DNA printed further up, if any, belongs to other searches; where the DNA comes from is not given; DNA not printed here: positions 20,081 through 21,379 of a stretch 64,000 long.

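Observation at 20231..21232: Membrane-spanning one-component regulator: extracellular glycosylated domain, TM segment and cytoplasmic winged-HTH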

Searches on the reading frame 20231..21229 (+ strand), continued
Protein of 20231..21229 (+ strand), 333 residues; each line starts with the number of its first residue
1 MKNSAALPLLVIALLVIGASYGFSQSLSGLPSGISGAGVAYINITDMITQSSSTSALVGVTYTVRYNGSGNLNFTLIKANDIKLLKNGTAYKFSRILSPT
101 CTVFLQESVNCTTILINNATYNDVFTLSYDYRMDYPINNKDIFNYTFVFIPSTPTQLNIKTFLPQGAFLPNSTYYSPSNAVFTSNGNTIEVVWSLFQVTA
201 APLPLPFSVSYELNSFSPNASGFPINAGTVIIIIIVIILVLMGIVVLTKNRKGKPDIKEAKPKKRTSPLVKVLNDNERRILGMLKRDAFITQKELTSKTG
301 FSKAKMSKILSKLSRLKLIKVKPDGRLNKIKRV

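Call 18: predict_structure(alignment_id=A1)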
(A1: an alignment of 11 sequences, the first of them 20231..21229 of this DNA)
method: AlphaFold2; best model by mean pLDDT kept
length: 333 residues; sequences in the alignment: 11
mean_pLDDT: 76.2   pTM: 0.55
mean pLDDT of the five models: 76.2, 74.2, 73.8, 73.7, 73.0
residues with pLDDT >= 90: 47; 70-90: 194; 50-70: 52; < 50: 40
segments of 3 or more residues with pLDDT < 50: 17-28, 219-229, 251-265
pLDDT, mean of each block of 10 residues (from residue 1): 58 56 40 69 91 89 88 84 90 79 62 87 89 83 87 86 87 74 81 82 81 68 46 71 68 40 54 87 85 88 91 90 80 85
secondary structure, 60 per line:
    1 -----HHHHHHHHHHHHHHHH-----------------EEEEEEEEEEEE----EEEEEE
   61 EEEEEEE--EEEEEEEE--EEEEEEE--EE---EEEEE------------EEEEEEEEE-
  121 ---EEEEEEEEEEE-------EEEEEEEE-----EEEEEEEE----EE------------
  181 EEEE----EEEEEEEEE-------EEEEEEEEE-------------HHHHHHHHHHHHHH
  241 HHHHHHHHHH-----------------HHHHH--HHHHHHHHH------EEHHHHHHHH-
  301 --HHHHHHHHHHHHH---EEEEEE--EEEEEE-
elements in order: H6-21 E39-50 E55-67 E70-77 E80-86 E94-98 E111-119 E124-134 E142-149 E155-162 E181-184 E189-197 E205-213 H227-250 H268-272 H275-283 H292-299 H303-315 E319-324 E327-332
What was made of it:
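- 20915..20983 (+): aa 229-251: single transmembrane helix. Modelled as helix 227-250 (call 18).
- On MarR family (PF01047 / PF12802): The model shows three helices and a wing, nothing more (call 18).
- Checked: Full length, pLDDT 76 (call 18): beta-strands 39-213, helix 227-250, then an H-H-H-wing fold at 268-332.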

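Call 21: fold_search(model_id=the predicted structure, library=pdb)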
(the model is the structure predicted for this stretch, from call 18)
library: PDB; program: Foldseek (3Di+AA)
matches with E <= 10: 1585; with E <= 0.001: 133
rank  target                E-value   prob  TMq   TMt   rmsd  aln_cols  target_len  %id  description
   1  6fpy_A                1.1e-06  1.00  0.32  0.19   8.5       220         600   13  Inter-alpha-inhibitor heavy chain 1, wild type (released 2019-02-27)
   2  5ab0_C                2.7e-06  1.00  0.28  0.13   9.6       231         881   10  Crystal structure of aminopeptidase ERAP2 with ligand (released 2015-09-30)
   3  6fpz_A                3.3e-06  1.00  0.32  0.20   8.0       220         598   14  Inter-alpha-inhibitor heavy chain 1, D298A (released 2019-02-27)
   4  6fpy_B                3.9e-06  1.00  0.32  0.20   7.9       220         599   13  Inter-alpha-inhibitor heavy chain 1, wild type (released 2019-02-27)
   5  3kd4_A                3.9e-06  1.00  0.27  0.20   8.7       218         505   14  CRYSTAL STRUCTURE OF A PUTATIVE PROTEASE (BDI_1141) FROM PARABACTEROIDES DISTASONIS ATCC 8503 AT 2.00 A RESOLUTION (released 2009-11-24)
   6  5mfr                  4.6e-06  1.00  0.25  0.11   9.3       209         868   11  The crystal structure of E. coli Aminopeptidase N in complex with 7-amino-5,7,8,9-tetrahydrobenzocyclohepten-6-one (released 2017-04-19)
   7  8cgp_B                5.1e-06  1.00  0.27  0.12   9.1       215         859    8  Insulin regulated aminopeptidase (IRAP) in complex with an allosteric aryl sulfonamide inhibitor (released 2024-01-31)
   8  2hpo                  5.4e-06  1.00  0.25  0.11   9.3       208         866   12  Structure of Aminopeptidase N from E. coli Suggests a Compartmentalized, Gated Active Site (released 2006-08-15)
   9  2dq6                  6.3e-06  1.00  0.25  0.11   9.3       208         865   12  Crystal Structure of Aminopeptidase N from Escherichia coli (released 2006-08-01)
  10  7nup_D                7.1e-06  1.00  0.29  0.13   8.4       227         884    9  Endoplasmic reticulum aminopeptidase 2 complexed with a mixed hydroxamic and sulfonyl ligand (released 2022-06-22)
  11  7sh0_B                7.5e-06  1.00  0.28  0.13   9.7       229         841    9  CRYSTAL STRUCTURE OF ENDOPLASMIC RETICULUM AMINOPEPTIDASE 2 (ERAP2) COMPLEX WITH A HIGHLY SELECTIVE AND POTENT SMALL M (released 2022-07-20)
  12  5mj6_B                7.9e-06  1.00  0.28  0.13   8.1       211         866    9  Ligand-induced conformational change of Insulin-regulated aminopeptidase: insights on catalytic mechanism and active s (released 2017-04-05)
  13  2dqm                  7.9e-06  1.00  0.24  0.11   9.4       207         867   12  Crystal Structure of Aminopeptidase N complexed with bestatin (released 2006-08-01)
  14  4xmz                  8.8e-06  1.00  0.27  0.12   7.3       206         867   13  Crystal Structure of Met260Ala mutant of E. coli Aminopeptidase N in complex with 2,4-diaminobutyric acid (released 2016-01-27)
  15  9daz_A                1.0e-05  1.00  0.30  0.13   7.0       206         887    6  Molecular basis of pathogenicity of the recently emerged FCoV-23 coronavirus. Complex of fAPN with FCoV-23 RBD (released 2025-07-09)
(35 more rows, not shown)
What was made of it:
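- With the full-length model the alignment runs through the TM helix, 294 columns (call 21).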

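Call 26: find_related_loci(query=A2, collection=genome_contigs, flank=5000)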
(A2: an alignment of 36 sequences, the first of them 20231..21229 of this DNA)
Query A2 (333 aa) in genome_contigs; peptide patterns used: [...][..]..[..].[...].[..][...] (x = any residue, [..] = any of these).
456 stretches matched a pattern; 220 encode a relative of the query (tblastn E <= 1e-3); the best 80 are kept; 80 distinct loci.
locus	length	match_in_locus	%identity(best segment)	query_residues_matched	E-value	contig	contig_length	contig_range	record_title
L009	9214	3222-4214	66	1-333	5e-130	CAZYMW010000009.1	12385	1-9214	MAG TPA_asm: Candidatus Woesearchaeota archaeon isolate SRP271791_co2_61 genome assembly, contig: NODE_1301_length_12385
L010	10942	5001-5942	56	21-333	2e-107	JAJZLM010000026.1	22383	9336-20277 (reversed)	MAG: Nanoarchaeota archaeon isolate MAS3.bin115 NODE_4649_length_22383_cov_1.498382, whole genome shotgun sequence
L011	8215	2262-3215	42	9-333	6e-68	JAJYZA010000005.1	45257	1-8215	MAG: Nanoarchaeota archaeon isolate FK4.bin88 NODE_752_length_45257_cov_1.935475, whole genome shotgun sequence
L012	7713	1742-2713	42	1-333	2e-64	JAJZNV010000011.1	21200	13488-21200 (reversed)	MAG: Nanoarchaeota archaeon isolate MAS4.bin37 NODE_2600_length_21200_cov_61.645898, whole genome shotgun sequence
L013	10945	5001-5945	42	9-333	1e-57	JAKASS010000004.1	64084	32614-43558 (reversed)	MAG: Nanoarchaeota archaeon isolate YP1.bin68 NODE_435_length_64084_cov_55.091390, whole genome shotgun sequence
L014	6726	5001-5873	43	33-333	1e-54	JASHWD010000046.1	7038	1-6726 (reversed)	MAG: Candidatus Parvarchaeota archaeon isolate JOPF222 JOPF_NEAR_contig_820742, whole genome shotgun sequence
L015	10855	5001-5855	33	42-332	7e-34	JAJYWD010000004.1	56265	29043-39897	MAG: Nanoarchaeota archaeon isolate FK2.bin89 NODE_606_length_56265_cov_1.742866, whole genome shotgun sequence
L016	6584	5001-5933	33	3-332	3e-33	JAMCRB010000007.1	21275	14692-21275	MAG: Candidatus Parvarchaeota archaeon isolate FK_Sedi_A_Bin.293 NODE_5538_length_21275_cov_19.0326, whole genome shotgu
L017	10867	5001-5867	32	40-332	3e-28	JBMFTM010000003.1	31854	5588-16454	MAG: Candidatus Acidifodinimicrobium sp. isolate KM4347-13 NODE_348_length_31854_cov_64.096890, whole genome shotgun seq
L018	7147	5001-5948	29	5-332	7e-28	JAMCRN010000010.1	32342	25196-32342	MAG: Candidatus Parvarchaeota archaeon isolate FK_Sedi_A_Bin.254 NODE_2734_length_32342_cov_6.29728, whole genome shotgu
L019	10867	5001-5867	32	40-332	1e-27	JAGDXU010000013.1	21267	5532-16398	MAG: Candidatus Parvarchaeota archaeon isolate KMA_Bin11 NODE_744_length_21267_cov_7.015416, whole genome shotgun sequen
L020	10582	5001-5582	37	139-331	1e-21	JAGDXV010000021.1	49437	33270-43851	MAG: Candidatus Parvarchaeota archaeon isolate KMA_Bin10 NODE_180_length_49437_cov_8.974626, whole genome shotgun sequen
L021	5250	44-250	62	264-332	1e-21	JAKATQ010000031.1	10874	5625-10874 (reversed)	MAG: Nanoarchaeota archaeon isolate YP2.bin8 NODE_5146_length_10874_cov_2.835489, whole genome shotgun sequence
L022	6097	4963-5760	26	41-330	5e-17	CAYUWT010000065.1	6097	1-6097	MAG TPA_asm: uncultured archaeon isolate binchicken_co21_273 genome assembly, contig: NODE_15296_length_6097_cov_6.74197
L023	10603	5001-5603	29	122-330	1e-16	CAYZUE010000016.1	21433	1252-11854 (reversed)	MAG TPA_asm: Candidatus Hydrothermarchaeota archaeon isolate binchicken_co48_556 genome assembly, contig: NODE_3820_leng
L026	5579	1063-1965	26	1-330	4e-15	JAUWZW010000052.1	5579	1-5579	MAG: Candidatus Aenigmatarchaeota archaeon isolate CSMAG_2746 CSMAG_2746_k141_148874_length_5579_cov_33.0000, whole geno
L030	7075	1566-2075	31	145-333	1e-14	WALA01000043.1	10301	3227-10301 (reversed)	MAG: Candidatus Aenigmatarchaeota archaeon isolate S013_79_esom k151_291681, whole genome shotgun sequence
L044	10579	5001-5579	29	125-330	3e-12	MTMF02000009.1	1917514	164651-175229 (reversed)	MAG: Candidatus Hydrothermarchaeum profundi isolate JdFR-18 NRA7_48_1_length_1917514_cov_72, whole genome shotgun sequen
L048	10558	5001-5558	30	126-333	1e-13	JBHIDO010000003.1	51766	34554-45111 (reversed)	MAG: Candidatus Aenigmatarchaeota archaeon isolate b3.sp3_bin.47 NODE_70_length_51766_cov_7.280211, whole genome shotgun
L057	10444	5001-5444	31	164-330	2e-11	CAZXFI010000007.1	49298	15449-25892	MAG TPA_asm: uncultured archaeon isolate SRP141376_co1_200 genome assembly, contig: NODE_1764_length_49298_cov_5.036147,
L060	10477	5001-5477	30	163-330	3e-11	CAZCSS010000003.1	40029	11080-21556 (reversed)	MAG TPA_asm: uncultured archaeon isolate binchicken_co19_521 genome assembly, contig: NODE_1231_length_40029_cov_5.37241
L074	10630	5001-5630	28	97-330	9e-11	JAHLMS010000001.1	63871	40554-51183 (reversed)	MAG: Candidatus Aenigmatarchaeota archaeon isolate JZ-2_2_bin_245 NODE_1_length_63871_cov_2.02602, whole genome shotgun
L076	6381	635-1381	28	60-331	1e-10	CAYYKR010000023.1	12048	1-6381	MAG TPA_asm: uncultured archaeon isolate binchicken_co164_23 genome assembly, contig: NODE_1481_length_12048_cov_29.1317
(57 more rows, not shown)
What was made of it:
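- The 80 genome loci were retrieved with a peptide pattern taken from the recognition helix (call 26).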

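Call 27: search_solved_structures(query=A2, max_evalue=1)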
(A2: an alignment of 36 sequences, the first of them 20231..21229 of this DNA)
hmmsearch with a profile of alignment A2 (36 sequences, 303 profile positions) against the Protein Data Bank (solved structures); distinct sequences matched with E-value up to 1: 16.
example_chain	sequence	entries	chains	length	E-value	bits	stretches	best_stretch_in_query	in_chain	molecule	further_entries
6cmv_A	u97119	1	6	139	0.0058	19.2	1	220-291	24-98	Transcriptional regulator Lrs14-like protein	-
3nrv_A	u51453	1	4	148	0.0076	18.8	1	241-287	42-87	Putative transcriptional regulator (MarR/EmrR family)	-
2yu3_A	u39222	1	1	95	0.013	18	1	238-285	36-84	DNA-directed RNA polymerase III 39 kDa polypeptide F variant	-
9m2f_R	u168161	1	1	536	0.021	17.3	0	115-171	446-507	Neuropeptide FF receptor 1,Neuropeptide FF receptor 1,Lgbit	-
2dk5_A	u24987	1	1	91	0.04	16.4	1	239-286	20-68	DNA-directed RNA polymerase III 39 kDa polypeptide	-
7a6h_P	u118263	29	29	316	0.058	15.9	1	238-286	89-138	DNA-directed RNA polymerase III subunit RPC6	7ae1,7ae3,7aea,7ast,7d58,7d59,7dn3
1zx4_A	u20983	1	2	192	0.13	14.7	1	248-276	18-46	Plasmid Partition par B protein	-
2ntz_A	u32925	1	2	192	0.13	14.7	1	248-276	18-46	ParB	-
4nkq_A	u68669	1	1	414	0.23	13.9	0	151-195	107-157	Cytokine receptor common subunit beta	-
1gh7_A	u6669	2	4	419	0.24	13.9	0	151-195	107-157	CYTOKINE RECEPTOR COMMON BETA CHAIN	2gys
8hcq_R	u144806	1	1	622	0.44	13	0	115-171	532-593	Endothelin-1 receptor,Oplophorus-luciferin 2-monooxygenase catalytic subunit chimera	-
8tld_B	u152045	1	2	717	0.48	12.9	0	151-194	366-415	Cytokine receptor common subunit beta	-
8jzt_A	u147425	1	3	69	0.56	12.7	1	227-277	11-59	RNA polymerase sigma factor SigF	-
9msd_A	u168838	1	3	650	0.62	12.5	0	71-153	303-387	001428_T278M_L14 SOSIP gp140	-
4kmf_A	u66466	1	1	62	0.68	12.4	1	241-281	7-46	Interferon-inducible and double-stranded-dependent eIF-2kinase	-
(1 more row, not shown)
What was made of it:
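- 21032..21229 (+): aa 268-333: cytoplasmic winged helix-turn-helix (DUF7343/HTH_24). The recognition helix begins with S302-K303-A304-K305-x-S307. Wing residues G325 and N328 are conserved. The nearest solved sequences are Lrs14-like, MarR and RPC34 wHTH domains (call 27).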

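Call 32: search_protein_families(library=pfam, proteins=[L048:5826-8141:+, L076:48-482:+, L074:3299-4318:+, L048:8213-8758:+, L057:5452-6102:-, L030:3276-4490:-, L060:3369-4478:-, L026:2022-2351:+, L022:2398-2814:-, L044:1692-2573:+], max_evalue=0.001)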
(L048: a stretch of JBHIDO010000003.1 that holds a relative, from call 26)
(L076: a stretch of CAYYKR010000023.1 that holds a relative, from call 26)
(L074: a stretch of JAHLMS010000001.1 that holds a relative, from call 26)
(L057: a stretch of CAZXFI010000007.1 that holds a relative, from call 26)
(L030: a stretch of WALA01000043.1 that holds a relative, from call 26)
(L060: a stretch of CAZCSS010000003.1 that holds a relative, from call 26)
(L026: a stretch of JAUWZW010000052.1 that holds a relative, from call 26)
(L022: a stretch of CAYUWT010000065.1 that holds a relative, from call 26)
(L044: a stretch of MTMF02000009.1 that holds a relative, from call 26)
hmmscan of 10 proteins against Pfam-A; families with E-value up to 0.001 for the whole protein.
L048:5826-8141:+ (772 aa): 1 family
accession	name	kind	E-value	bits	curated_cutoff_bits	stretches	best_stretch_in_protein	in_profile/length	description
PF05124.17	S_layer_C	-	1.6e-20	73.9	23.9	1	535-743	83-171/177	S-layer like family, outer domain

L076:48-482:+ (145 aa): 0 families

L074:3299-4318:+ (340 aa): 2 families
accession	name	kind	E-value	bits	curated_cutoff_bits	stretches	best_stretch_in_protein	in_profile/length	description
PF04055.27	Radical_SAM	-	2.1e-16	61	29.5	1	76-236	2-166/166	Radical SAM superfamily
PF13353.11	Fer4_12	-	0.00054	20.7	22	1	78-168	12-107/137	4Fe-4S single cluster domain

L048:8213-8758:+ (182 aa): 0 families

L057:5452-6102:- (217 aa): 0 families

L030:3276-4490:- (405 aa): 7 families
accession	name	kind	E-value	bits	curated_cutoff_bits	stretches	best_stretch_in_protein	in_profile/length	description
PF00535.33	Glycos_transf_2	-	1.9e-36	126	23.3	1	50-211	2-167/168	Glycosyl transferase family 2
PF13641.12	Glyco_tranf_2_3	-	7.2e-29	101.9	27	1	48-265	3-230/230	Glycosyltransferase like family 2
PF13632.12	Glyco_trans_2_3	-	3e-21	76.6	27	1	132-316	4-187/198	Glycosyl transferase family group 2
PF10111.15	Glyco_tranf_2_2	-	4e-11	43.3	27.3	1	49-149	1-104/276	Glycosyltransferase like family 2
PF13506.12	Glyco_transf_21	-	9.3e-09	35.4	21.7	1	114-264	18-174/174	Glycosyl transferase family 21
PF01983.22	CofC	-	6e-05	22.8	22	1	75-188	42-152/217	Guanylyl transferase CofC like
PF13704.12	Glyco_tranf_2_4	-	0.00083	20.2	27.5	0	56-140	2-85/98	Glycosyl transferase family 2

L060:3369-4478:- (370 aa): 1 family
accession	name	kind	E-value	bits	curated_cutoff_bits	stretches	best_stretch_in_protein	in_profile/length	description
PF09376.16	NurA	-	8.4e-14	52.1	21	1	64-338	2-254/254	NurA domain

L026:2022-2351:+ (110 aa): 1 family
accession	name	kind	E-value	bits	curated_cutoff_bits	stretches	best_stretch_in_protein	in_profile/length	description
PF04032.22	Rpr2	-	3e-23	82.3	29.3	1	20-98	1-90/90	RNAse P Rpr2/Rpp21/SNM1 subunit domain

L022:2398-2814:- (139 aa): 4 families
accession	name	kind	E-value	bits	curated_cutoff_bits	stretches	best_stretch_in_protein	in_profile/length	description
PF01090.25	Ribosomal_S19e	-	1.2e-48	164.8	29.4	1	2-136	1-135/137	Ribosomal protein S19e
PF17778.7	BLACT_WH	-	0.00025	21.4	22.8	1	86-115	14-43/46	Beta-lactamase associated winged helix domain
PF14947.12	HTH_45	-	0.00069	20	25.5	0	96-133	35-71/77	Winged helix-turn-helix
PF02082.26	Rrf2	-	0.00095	19.8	30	0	92-123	35-68/132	Iron-dependent Transcriptional regulator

L044:1692-2573:+ (294 aa): 2 families
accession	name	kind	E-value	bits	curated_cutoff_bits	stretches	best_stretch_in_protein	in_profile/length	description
PF02741.20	FTR_C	-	9.7e-64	214.4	25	1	145-292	1-149/149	FTR, proximal lobe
PF01913.23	FTR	-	1.5e-58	197.2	27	1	1-142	1-142/142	Formylmethanofuran-tetrahydromethanopterin formyltransferase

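Call 36: find_homologous_proteins(query=A2, max_evalue=1e-8)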
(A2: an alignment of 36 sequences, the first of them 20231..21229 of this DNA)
Query A2 (36 sequences) (333 aa, profile of the alignment): 17 proteins with E <= 1e-8 among 8000 candidates.
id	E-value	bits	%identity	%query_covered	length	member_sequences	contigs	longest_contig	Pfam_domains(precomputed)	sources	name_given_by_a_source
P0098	6.0e-79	284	24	55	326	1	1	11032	PF01978.26,PF12802.14,PF24034.2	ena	-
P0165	1.6e-75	272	26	62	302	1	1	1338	PF12802.14,PF24034.2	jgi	jgi:uncharacterized membrane protein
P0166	2.1e-73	265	22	55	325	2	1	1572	PF12802.14,PF24034.2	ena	-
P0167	2.9e-72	262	24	55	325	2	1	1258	PF12802.14,PF24034.2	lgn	-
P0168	1.1e-71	260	25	55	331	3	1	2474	PF24034.2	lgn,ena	-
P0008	1.7e-71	259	42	100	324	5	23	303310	PF24034.2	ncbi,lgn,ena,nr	ncbi:MAG: hypothetical protein M1348_00060 [Candidatus Parvarchaeota archaeon]|nr:hypothetical prote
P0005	9.0e-71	257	46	95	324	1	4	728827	PF24034.2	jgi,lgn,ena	jgi:uncharacterized membrane protein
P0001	2.9e-69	252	100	100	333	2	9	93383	PF13412.13,PF12802.14,PF24034.2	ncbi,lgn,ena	-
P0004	2.7e-63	232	55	94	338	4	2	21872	PF24034.2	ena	-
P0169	5.2e-62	228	26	50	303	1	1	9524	PF12802.14,PF24034.2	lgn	-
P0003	6.4e-61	224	61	98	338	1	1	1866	PF13412.13,PF12802.14,PF24034.2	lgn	-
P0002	1.9e-60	223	66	100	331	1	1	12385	PF24034.2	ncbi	-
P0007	2.1e-56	210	46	100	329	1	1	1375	PF24034.2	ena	-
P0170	3.1e-55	206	34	21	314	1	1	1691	PF01978.26,PF12802.14,PF24034.2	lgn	-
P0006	3.8e-55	205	47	100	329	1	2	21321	PF24034.2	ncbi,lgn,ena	-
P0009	2.1e-51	193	43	98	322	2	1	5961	PF24034.2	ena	-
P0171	4.5e-12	64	38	16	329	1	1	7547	PF24036.2,PF24034.2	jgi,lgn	-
